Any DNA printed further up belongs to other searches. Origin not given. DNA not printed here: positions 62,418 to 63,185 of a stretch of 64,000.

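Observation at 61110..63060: Low-GC two-gene module: GGCT/AIG2-like enzyme + large HEPN-like protein, embedded among TA cassettes. Candidate undescribed defence / abortive-infection system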

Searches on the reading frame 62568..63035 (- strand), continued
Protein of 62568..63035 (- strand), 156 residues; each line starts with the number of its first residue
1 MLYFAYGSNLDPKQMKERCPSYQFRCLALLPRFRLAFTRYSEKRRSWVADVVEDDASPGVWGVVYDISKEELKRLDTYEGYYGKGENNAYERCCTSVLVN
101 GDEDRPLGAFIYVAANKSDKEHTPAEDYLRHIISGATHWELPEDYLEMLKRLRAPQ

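Call 102: search_dna_similar(query=window:62568-63035:-, collection=phages, mode=protein, max_evalue=1e-8, max_rows=30, rows=spread)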
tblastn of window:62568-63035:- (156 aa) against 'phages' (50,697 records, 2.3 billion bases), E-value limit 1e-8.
Records with a match: 12; places in all: 12; records where one place covers at least 80% of the query: 12.
Best place of each record, by identity: <60% 12.
By first word of the organism name: Bacillus 10; Bacteriophage 2.
By host as written in the record: Bacillus subtilis 6; Bacillus megaterium str. ATCC 43725 2; Bacillus cereus 2; - 2.
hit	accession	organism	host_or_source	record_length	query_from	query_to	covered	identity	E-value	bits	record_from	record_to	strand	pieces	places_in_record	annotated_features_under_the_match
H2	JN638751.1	Bacillus phage G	Bacillus megaterium str. ATCC 43725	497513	2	142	90%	41.1%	3e-20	92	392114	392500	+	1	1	514: gp514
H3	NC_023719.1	Bacillus phage G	Bacillus megaterium str. ATCC 43725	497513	2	142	90%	41.1%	3e-20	92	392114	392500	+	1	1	514: gamma-glutamyl cyclotransferase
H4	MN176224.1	Bacillus phage 031MP002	Bacillus subtilis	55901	2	151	96%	35.3%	3e-13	71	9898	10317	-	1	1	12: gamma-glutamyl cyclotransferase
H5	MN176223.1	Bacillus phage 031MP003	Bacillus subtilis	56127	2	151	96%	35.3%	3e-13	71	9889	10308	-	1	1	13: gamma-glutamyl cyclotransferase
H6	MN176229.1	Bacillus phage 055SW001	Bacillus subtilis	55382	2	151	96%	34.7%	2e-12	69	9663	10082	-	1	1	12: gamma-glutamyl cyclotransferase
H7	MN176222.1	Bacillus phage 022DV001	Bacillus subtilis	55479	2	151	96%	34.7%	2e-12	69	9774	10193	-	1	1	12: gamma-glutamyl cyclotransferase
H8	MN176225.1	Bacillus phage 031MP004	Bacillus subtilis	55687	2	151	96%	34.7%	2e-12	69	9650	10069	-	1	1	12: gamma-glutamyl cyclotransferase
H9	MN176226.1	Bacillus phage 035JT001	Bacillus subtilis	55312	2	150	96%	34.9%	2e-12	69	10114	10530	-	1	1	13: gamma-glutamyl cyclotransferase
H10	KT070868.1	Bacillus phage PBC5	Bacillus cereus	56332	3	156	99%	33.5%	1e-10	64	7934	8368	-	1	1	putative gamma-glutamyl cyclotransferase-like protein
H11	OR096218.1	Bacillus phage vB_BceS-M2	Bacillus cereus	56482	3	156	99%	33.5%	1e-10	64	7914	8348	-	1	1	putative gamma-glutamyl cyclotransferase-like protein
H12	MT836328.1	Bacteriophage sp.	human fecal samples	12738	3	153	97%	33.3%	1e-9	61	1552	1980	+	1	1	record has no annotation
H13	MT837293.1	Bacteriophage sp.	human fecal samples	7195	2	147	94%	30.7%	6e-9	59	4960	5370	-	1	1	record has no annotation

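Call 116: search_dna_similar(query=window:62568-63035:-, collection=plasmids, mode=protein, max_evalue=1e-10, max_rows=30)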
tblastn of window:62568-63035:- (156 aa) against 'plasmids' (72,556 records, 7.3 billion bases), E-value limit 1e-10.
Records with a match: 7; places in all: 7; records where one place covers at least 80% of the query: 6.
Best place of each record, by identity: <60% 7.
By first word of the organism name: Mesorhizobium 3; Rhizobium 2; Agrobacterium 2.
By predicted mobility (MOB-suite, as given by PLSDB): non-mobilizable 6; conjugative 1.
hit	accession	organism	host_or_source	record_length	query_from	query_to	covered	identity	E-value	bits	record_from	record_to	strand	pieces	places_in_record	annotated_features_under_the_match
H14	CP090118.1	Rhizobium leguminosarum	Trifolium ambiguum,Cell culture,Plant ...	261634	1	152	97%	40.9%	1e-23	102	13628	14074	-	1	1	gamma-glutamylcyclotransferase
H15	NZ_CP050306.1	Rhizobium lusitanum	Oxytropis pumilio,cell culture,root ...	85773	1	152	94%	41.8%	2e-15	105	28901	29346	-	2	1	gamma-glutamylcyclotransferase family protein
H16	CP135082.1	Agrobacterium pusense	Single cell,Heavy rainforest soil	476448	1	152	97%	39.6%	8e-21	95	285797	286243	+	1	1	record has no annotation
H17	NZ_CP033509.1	Mesorhizobium jarvisii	Lotus corniculatus,cell culture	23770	1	154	99%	38.5%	3e-19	90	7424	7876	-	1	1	gamma-glutamylcyclotransferase family protein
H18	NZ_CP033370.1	Mesorhizobium loti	Lotus sp.,cell culture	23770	1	154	99%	38.5%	3e-19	90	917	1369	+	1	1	gamma-glutamylcyclotransferase family protein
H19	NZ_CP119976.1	Agrobacterium leguminum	pure culture,soil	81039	1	152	97%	39.0%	1e-23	102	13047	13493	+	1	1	none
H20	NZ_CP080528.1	Mesorhizobium sp. AR07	Oxytropis sp.,Cell culture,root nodule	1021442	1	92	59%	44.7%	1e-16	83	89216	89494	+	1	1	record has no annotation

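Call 118: get_annotated_region(hit=H17, flank=6000)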
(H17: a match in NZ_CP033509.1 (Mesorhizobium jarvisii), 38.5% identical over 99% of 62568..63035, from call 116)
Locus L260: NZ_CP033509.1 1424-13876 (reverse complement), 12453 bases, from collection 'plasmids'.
description: Mesorhizobium jarvisii strain ATCC 33669 plasmid pMJ700743b, complete sequence
organism: Mesorhizobium jarvisii (NCBI taxid 1777867)
taxonomy: Bacteria; Pseudomonadota; Alphaproteobacteria; Hyphomicrobiales; Phyllobacteriaceae; Mesorhizobium; Mesorhizobium jarvisii
host: -; source: Lotus corniculatus,cell culture; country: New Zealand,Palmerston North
typing (MOB-suite, as given by PLSDB): non-mobilizable
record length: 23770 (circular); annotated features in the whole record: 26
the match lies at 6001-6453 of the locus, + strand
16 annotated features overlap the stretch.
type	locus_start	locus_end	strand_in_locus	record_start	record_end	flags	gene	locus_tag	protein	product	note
CDS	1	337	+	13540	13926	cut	-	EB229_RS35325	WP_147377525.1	hypothetical protein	-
CDS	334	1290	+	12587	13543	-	-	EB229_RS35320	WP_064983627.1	tyrosine-type recombinase/integrase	GO:0015074 - DNA integration [Evidence IEA]; GO:0006310 - DNA recombination [Evidence IEA]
CDS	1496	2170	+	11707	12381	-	-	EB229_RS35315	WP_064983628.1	hypothetical protein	-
CDS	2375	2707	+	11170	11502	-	-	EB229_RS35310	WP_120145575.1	hypothetical protein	-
CDS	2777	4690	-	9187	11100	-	-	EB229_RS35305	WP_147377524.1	hypothetical protein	-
CDS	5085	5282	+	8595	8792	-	-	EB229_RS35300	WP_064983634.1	hypothetical protein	-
CDS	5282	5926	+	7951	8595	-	-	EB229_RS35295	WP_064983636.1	DNA methyltransferase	-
CDS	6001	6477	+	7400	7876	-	-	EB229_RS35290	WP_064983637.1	gamma-glutamylcyclotransferase family protein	-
CDS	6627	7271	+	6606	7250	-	parA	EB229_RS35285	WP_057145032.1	ParA family partition ATPase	-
CDS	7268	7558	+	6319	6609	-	-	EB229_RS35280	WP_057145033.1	plasmid partition protein ParG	-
CDS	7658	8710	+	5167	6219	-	-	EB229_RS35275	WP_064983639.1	replication protein RepA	-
CDS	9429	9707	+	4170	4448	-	-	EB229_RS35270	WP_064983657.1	type II toxin-antitoxin system ParD family antitoxin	GO:0051983 - regulation of chromosome segregation [Evidence IEA]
CDS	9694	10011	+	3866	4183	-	-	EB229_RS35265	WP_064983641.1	type II toxin-antitoxin system RelE/ParE family toxin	GO:0030541 - plasmid partitioning [Evidence IEA]; GO:0051290 - protein heterotetramerization [Evidence IEA]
CDS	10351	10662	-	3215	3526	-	-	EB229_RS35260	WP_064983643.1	hypothetical protein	-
CDS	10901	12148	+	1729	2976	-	mobQ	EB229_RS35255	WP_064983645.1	MobQ family relaxase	-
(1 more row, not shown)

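Call 119: get_annotated_region(hit=H14, flank=6000)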
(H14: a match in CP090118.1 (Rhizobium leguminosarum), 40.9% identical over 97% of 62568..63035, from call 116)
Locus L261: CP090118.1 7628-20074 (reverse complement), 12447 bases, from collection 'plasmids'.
description: Rhizobium leguminosarum strain Ta6 plasmid pRLb1, complete sequence
organism: Rhizobium leguminosarum (NCBI taxid 384)
taxonomy: Bacteria; Pseudomonadota; Alphaproteobacteria; Hyphomicrobiales; Rhizobiaceae; Rhizobium; Rhizobium leguminosarum
host: -; source: Trifolium ambiguum,Cell culture,Plant nodule; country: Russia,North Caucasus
typing (MOB-suite, as given by PLSDB): non-mobilizable; replicon rep_cluster_471,rep_cluster_471; mating-pair formation MPF_T
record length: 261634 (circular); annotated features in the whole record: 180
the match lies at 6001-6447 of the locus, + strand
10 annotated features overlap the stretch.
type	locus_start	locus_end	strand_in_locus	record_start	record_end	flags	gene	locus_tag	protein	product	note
CDS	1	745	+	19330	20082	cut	-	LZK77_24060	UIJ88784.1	multiubiquitin domain-containing protein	-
CDS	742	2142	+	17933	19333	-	-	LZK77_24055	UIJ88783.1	ThiF family adenylyltransferase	-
CDS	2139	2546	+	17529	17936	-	-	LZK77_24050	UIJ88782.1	hypothetical protein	-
CDS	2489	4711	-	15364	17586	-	-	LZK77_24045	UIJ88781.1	S8 family peptidase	-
CDS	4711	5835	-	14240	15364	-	-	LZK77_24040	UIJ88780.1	AAA family ATPase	-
CDS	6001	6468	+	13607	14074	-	-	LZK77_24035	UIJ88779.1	gamma-glutamylcyclotransferase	-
CDS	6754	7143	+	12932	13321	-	-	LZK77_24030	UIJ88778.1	hypothetical protein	-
CDS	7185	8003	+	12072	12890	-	-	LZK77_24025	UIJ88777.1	hypothetical protein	-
CDS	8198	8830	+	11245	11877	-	-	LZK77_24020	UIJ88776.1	dsDNA nuclease domain-containing protein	-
CDS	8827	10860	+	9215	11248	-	-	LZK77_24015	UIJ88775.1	ATP-binding protein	-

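Call 120: get_annotated_region(hit=H15, flank=6000)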
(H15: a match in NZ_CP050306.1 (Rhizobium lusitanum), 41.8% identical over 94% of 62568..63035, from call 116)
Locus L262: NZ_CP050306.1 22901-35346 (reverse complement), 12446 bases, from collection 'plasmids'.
description: Rhizobium lusitanum strain 629 plasmid p_4, complete sequence
organism: Rhizobium lusitanum (NCBI taxid 293958)
taxonomy: Bacteria; Pseudomonadota; Alphaproteobacteria; Hyphomicrobiales; Rhizobiaceae; Rhizobium; Rhizobium lusitanum
host: -; source: Oxytropis pumilio,cell culture,root nodule; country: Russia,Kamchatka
typing (MOB-suite, as given by PLSDB): non-mobilizable
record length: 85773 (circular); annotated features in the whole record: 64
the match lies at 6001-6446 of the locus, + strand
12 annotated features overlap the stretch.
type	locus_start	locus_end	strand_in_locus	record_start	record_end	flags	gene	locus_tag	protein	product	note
CDS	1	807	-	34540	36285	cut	-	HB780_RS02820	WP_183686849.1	DUF2326 domain-containing protein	-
CDS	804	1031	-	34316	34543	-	-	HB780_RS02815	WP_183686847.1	ABC-three component system middle component 6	-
CDS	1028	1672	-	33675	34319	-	-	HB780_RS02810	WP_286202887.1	HNH endonuclease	-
CDS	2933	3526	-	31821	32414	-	-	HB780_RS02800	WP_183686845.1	DUF6088 family protein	-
CDS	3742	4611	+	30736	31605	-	-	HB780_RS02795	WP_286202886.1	competence protein CoiA family protein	-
CDS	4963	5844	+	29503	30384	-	-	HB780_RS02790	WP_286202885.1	hypothetical protein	-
CDS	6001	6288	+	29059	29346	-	-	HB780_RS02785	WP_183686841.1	gamma-glutamylcyclotransferase family protein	-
CDS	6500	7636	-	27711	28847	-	-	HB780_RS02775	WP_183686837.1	RHE_PE00001 family protein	-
CDS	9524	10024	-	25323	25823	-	-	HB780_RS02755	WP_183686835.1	DinB family protein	-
CDS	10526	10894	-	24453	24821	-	-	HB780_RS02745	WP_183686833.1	helix-turn-helix domain-containing protein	-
CDS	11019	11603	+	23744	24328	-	-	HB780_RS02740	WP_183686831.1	glutathione S-transferase N-terminal domain-containing protein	-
CDS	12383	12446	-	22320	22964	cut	-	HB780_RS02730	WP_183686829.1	hypothetical protein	-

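Call 121: get_annotated_region(hit=H19, flank=6000)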
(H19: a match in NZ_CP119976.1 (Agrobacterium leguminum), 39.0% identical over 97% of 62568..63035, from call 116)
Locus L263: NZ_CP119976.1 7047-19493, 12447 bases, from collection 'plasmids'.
description: Agrobacterium leguminum strain AT13 plasmid p4, complete sequence
organism: Agrobacterium leguminum (NCBI taxid 2792015)
taxonomy: Bacteria; Pseudomonadota; Alphaproteobacteria; Hyphomicrobiales; Rhizobiaceae; Agrobacterium; Agrobacterium leguminum
host: -; source: pure culture,soil; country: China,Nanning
typing (MOB-suite, as given by PLSDB): non-mobilizable
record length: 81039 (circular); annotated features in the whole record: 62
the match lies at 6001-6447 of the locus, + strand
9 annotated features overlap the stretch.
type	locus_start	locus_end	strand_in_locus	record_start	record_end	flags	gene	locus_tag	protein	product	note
CDS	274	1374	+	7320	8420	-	-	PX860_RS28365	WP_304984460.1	DUF3800 domain-containing protein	-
CDS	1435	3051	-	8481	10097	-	-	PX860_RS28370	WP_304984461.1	hypothetical protein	-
CDS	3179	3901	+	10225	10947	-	-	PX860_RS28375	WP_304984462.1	AAA family ATPase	-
CDS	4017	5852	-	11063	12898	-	qatA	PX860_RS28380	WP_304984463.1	Qat anti-phage system ATPase QatA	-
CDS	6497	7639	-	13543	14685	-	-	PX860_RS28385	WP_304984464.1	RHE_PE00001 family protein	-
CDS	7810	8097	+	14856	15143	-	-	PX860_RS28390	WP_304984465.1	hypothetical protein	-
CDS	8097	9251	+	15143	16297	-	-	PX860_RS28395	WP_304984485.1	site-specific integrase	GO:0015074 - DNA integration [Evidence IEA]; GO:0006310 - DNA recombination [Evidence IEA]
CDS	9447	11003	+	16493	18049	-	-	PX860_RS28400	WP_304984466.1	caspase family protein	-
CDS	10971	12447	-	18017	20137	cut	-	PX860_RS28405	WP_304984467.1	caspase family protein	-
